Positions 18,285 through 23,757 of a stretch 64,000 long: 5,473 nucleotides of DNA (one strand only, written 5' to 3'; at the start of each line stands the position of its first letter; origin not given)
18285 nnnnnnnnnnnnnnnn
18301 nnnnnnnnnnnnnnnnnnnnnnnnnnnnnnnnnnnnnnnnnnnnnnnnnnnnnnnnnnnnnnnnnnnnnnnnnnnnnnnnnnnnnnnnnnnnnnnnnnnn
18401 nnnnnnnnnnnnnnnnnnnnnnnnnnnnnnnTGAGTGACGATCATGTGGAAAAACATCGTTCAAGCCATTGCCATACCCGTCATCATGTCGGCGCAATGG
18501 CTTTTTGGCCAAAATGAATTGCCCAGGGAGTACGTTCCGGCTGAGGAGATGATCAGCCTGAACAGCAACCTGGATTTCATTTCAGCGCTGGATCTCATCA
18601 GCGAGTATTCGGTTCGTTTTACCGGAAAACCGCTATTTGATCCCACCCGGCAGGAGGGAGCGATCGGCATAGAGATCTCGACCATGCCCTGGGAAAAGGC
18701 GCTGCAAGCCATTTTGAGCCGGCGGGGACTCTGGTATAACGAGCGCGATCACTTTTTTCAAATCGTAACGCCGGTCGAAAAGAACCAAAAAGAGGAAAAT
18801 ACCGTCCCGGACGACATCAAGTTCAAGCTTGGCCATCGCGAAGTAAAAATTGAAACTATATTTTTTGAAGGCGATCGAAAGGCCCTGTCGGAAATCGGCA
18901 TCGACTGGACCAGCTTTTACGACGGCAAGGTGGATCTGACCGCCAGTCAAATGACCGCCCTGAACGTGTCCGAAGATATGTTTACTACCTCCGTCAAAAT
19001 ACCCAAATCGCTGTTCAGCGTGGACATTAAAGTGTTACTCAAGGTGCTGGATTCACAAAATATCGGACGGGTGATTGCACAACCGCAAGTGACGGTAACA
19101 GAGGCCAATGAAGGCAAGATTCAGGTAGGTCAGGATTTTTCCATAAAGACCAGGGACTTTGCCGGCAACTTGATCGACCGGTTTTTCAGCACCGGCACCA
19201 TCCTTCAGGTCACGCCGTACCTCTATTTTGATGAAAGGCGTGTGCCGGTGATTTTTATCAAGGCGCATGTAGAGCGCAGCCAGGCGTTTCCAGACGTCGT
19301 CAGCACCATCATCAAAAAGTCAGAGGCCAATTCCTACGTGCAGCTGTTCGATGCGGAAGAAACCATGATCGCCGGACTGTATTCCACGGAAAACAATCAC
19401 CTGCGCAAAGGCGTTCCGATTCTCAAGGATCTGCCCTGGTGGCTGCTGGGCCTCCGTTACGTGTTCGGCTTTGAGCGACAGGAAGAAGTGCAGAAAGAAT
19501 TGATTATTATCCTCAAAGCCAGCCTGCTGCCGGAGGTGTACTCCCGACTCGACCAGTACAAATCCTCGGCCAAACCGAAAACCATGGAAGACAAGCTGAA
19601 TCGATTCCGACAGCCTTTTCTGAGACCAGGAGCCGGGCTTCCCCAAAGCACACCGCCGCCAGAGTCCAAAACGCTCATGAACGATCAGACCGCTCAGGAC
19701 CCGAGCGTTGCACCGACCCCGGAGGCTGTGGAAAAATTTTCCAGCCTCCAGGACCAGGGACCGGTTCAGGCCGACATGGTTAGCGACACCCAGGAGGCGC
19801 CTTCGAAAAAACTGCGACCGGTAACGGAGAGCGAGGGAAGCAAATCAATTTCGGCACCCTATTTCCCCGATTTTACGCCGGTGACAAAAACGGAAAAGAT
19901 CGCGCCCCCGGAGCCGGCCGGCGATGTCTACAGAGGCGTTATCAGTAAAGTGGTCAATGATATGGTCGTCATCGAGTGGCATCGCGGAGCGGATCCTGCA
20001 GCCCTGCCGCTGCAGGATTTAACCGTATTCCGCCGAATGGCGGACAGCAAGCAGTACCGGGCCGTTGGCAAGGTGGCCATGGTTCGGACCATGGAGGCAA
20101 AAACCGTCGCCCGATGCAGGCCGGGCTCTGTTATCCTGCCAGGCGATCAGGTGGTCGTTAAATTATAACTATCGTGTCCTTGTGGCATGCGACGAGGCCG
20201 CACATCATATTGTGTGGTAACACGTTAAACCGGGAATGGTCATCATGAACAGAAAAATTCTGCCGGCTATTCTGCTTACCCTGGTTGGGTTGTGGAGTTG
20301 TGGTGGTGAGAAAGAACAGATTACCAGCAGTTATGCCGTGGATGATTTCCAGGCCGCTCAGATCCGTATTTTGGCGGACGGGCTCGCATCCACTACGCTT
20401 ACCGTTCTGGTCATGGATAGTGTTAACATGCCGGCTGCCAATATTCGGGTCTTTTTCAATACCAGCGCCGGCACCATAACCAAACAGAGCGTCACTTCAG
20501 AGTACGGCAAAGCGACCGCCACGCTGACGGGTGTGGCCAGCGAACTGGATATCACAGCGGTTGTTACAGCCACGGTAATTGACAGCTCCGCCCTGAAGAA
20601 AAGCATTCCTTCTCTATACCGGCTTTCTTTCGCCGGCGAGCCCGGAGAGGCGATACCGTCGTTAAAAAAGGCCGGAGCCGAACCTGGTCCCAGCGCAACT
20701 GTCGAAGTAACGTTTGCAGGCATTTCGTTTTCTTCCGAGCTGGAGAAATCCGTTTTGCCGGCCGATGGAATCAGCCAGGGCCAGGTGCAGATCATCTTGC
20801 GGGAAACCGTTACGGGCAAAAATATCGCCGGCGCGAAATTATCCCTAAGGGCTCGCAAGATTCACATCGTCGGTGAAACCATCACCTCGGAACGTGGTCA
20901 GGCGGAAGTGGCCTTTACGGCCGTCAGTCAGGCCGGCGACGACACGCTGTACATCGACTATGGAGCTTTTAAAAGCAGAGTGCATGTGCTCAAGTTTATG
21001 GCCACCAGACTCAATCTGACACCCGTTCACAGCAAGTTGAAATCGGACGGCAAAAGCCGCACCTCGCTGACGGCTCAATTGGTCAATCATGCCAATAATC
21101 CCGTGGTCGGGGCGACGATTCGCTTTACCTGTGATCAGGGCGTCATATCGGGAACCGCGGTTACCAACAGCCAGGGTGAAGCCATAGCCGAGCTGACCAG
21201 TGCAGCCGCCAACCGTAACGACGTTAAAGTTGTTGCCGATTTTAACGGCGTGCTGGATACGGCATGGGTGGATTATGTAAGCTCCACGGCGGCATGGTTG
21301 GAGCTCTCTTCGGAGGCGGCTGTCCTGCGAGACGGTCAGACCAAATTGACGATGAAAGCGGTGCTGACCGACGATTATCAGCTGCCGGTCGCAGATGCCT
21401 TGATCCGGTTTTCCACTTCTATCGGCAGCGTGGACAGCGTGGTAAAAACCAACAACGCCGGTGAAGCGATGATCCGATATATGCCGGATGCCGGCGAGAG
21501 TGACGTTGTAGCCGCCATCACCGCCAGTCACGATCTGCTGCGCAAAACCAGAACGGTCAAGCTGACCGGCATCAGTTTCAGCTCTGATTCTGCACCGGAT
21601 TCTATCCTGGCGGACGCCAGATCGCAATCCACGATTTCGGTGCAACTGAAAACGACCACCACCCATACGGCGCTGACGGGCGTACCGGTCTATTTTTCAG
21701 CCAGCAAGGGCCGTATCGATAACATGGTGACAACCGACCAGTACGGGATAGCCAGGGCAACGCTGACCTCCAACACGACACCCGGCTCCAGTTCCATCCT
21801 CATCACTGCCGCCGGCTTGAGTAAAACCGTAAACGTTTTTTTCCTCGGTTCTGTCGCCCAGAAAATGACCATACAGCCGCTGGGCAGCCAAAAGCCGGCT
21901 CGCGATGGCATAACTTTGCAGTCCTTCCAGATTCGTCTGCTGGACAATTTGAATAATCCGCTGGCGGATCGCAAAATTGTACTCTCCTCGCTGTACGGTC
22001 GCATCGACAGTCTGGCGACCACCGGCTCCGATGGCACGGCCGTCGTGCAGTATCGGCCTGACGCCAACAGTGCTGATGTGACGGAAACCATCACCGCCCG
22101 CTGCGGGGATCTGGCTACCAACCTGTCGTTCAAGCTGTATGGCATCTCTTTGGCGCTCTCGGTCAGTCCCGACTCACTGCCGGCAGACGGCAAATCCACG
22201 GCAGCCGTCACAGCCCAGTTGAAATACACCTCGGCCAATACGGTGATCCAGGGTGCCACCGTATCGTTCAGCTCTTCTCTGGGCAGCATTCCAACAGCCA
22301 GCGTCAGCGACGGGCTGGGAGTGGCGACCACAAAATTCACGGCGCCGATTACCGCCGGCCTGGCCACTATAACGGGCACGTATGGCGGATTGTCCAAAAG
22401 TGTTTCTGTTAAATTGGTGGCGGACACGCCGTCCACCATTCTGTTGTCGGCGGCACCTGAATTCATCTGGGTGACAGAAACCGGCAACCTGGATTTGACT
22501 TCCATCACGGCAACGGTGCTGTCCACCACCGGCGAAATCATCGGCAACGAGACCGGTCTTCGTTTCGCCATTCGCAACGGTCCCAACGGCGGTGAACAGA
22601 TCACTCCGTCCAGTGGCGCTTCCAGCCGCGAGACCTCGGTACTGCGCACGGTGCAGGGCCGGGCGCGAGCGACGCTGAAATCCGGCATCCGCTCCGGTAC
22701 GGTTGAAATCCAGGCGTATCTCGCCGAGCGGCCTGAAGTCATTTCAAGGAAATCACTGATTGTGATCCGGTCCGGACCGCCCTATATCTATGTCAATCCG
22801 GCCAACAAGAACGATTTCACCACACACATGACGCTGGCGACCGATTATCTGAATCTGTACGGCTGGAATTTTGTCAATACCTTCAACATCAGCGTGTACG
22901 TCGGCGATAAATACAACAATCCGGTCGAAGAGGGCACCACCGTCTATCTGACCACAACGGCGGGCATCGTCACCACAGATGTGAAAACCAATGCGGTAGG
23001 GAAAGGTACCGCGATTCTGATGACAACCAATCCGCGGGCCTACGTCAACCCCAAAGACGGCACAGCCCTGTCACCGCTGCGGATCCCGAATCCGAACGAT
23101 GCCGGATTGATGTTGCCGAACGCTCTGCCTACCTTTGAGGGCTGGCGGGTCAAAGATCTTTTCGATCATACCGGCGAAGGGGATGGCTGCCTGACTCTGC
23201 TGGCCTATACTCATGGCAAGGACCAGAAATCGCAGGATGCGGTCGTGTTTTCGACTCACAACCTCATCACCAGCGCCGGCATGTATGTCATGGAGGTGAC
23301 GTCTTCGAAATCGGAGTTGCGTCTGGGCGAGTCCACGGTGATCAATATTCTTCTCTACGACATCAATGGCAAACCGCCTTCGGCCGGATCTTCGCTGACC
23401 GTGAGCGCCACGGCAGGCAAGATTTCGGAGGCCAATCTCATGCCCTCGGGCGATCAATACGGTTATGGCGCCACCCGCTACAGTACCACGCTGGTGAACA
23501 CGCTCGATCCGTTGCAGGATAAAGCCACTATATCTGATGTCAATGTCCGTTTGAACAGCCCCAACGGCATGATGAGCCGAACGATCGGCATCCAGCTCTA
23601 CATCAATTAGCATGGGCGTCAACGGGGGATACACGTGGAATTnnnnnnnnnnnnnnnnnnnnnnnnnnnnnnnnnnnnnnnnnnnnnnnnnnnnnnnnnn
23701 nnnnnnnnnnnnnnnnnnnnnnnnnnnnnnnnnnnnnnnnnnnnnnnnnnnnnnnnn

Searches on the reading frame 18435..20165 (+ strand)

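Call 51: search_protein_families(library=pfam, proteins=[window:18435-20165:+], max_evalue=0.0001)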
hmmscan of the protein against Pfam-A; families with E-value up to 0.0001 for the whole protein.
window:18435-20165:+ (577 aa): 1 family
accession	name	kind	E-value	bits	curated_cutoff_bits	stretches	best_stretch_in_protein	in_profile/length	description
PF00263.26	Secretin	-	3.2e-20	72.8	27.5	1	205-364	2-167/169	Bacterial type II and III secretion system protein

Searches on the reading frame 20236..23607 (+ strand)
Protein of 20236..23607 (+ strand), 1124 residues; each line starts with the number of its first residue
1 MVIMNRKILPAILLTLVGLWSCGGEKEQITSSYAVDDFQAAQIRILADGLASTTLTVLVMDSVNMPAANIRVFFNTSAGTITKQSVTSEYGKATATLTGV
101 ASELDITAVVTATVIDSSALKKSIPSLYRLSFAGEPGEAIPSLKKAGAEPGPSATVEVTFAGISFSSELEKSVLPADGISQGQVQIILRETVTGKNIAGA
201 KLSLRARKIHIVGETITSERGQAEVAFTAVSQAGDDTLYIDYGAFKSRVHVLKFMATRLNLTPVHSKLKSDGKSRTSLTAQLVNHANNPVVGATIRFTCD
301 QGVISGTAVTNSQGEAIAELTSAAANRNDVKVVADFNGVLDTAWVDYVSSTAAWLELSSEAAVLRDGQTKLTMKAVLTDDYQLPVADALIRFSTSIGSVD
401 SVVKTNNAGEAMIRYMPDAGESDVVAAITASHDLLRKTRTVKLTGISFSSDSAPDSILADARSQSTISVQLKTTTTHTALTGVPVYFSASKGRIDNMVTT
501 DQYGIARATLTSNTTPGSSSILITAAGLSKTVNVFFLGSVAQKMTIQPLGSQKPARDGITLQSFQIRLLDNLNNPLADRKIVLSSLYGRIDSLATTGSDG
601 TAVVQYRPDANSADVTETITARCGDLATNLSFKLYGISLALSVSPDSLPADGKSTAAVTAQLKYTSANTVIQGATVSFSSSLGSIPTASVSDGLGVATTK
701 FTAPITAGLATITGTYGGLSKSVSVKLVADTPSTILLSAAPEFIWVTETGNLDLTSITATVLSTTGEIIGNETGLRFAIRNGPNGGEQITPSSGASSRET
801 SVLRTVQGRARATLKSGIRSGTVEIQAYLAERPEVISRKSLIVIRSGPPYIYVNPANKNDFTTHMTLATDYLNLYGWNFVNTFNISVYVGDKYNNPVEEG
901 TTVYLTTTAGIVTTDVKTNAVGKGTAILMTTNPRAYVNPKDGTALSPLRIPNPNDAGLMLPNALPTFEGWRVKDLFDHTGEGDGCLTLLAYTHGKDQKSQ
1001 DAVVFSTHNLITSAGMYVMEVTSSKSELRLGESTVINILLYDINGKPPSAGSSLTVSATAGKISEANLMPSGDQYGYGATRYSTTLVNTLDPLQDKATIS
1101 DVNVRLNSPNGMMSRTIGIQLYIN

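Call 51: search_protein_families(library=pfam, proteins=[window:20236-23607:+], max_evalue=0.0001)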
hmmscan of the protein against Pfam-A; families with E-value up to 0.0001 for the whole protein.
window:20236-23607:+ (1124 aa): 3 families
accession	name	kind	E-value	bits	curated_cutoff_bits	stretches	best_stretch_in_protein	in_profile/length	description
PF02369.22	Big_1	-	2.8e-56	188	34.9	5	38-116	4-86/93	Bacterial Ig-like domain (group 1)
PF09134.16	Invasin_D3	-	1.9e-52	176.3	33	4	641-729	7-97/98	Invasin, domain 3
PF11974.14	bMG3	-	6.2e-06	26.6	34.9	0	462-526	10-75/103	Bacterial alpha-2-macroglobulin MG3 domain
